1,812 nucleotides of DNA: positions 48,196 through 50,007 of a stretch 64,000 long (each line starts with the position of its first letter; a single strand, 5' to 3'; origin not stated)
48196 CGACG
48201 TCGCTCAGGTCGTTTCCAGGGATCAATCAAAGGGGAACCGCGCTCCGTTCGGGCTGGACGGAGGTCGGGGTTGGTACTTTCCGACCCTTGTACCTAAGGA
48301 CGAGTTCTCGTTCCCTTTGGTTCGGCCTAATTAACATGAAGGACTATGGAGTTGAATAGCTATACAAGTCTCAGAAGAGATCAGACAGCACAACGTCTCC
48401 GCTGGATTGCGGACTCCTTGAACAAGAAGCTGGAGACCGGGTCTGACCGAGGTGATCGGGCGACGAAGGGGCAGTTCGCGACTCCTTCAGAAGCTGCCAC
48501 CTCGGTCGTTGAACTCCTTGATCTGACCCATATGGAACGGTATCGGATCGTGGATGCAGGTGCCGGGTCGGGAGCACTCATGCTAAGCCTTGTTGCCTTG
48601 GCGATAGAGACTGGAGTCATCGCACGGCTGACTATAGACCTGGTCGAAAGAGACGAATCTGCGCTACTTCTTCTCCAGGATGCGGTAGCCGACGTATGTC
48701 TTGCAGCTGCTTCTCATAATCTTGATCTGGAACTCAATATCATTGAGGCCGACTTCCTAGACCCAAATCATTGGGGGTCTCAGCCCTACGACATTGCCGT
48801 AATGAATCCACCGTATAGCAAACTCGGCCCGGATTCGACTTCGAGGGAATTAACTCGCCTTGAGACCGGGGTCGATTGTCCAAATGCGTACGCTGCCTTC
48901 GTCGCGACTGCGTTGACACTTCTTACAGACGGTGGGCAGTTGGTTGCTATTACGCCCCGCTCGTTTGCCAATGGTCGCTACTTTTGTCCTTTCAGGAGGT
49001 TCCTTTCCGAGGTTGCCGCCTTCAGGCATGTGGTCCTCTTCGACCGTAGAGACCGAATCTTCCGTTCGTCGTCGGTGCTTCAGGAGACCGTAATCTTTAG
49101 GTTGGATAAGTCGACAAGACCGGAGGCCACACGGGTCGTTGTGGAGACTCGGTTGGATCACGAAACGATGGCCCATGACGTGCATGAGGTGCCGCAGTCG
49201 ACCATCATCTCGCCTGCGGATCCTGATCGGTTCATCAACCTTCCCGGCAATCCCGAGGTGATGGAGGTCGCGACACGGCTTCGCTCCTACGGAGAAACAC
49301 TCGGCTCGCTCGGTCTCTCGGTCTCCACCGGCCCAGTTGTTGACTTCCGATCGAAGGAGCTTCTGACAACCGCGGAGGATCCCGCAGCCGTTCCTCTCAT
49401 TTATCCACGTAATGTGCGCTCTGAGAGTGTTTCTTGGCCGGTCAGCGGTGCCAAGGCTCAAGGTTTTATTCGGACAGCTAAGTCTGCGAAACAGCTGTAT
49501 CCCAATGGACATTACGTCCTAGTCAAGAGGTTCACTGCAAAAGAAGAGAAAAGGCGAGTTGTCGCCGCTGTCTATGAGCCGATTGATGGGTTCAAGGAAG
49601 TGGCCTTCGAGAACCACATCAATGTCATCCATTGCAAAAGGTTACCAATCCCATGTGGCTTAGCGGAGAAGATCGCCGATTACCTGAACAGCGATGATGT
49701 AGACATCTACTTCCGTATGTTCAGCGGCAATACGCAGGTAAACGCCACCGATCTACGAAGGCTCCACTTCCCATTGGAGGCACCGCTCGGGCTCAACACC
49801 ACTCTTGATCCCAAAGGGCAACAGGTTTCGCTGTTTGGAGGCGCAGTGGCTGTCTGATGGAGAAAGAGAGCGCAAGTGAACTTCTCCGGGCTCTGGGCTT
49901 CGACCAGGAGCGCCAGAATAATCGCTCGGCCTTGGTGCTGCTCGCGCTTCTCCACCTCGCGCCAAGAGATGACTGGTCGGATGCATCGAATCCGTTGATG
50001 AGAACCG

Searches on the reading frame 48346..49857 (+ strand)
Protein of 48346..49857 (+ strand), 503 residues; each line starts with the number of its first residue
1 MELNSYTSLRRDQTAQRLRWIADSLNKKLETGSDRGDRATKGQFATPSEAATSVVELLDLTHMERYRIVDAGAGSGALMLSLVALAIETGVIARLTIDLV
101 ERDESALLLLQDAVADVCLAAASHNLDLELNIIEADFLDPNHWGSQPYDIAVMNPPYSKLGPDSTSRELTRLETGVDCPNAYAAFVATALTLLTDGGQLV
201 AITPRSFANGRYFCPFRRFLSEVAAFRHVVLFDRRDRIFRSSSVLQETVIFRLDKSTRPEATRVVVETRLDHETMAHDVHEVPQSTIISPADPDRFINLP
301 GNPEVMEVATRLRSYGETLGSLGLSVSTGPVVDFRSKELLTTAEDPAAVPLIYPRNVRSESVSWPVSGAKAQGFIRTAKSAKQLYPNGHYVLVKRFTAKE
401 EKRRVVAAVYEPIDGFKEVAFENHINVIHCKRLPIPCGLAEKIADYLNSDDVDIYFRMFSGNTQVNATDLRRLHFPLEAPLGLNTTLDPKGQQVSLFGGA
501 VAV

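Call 43: search_protein_families(library=pfam, proteins=[window:48346-49857:+], max_evalue=0.00001)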
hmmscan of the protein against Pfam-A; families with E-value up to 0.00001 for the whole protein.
window:48346-49857:+ (503 aa): 2 families
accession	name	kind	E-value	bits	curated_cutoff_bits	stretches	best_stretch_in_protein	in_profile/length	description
PF07669.17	Eco57I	-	3.7e-09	37.4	25.3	1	143-239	70-171/171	Eco57I restriction-modification methylase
PF02384.22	N6_Mtase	-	1.2e-07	31.8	20.4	1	40-256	24-235/311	N-6 DNA Methylase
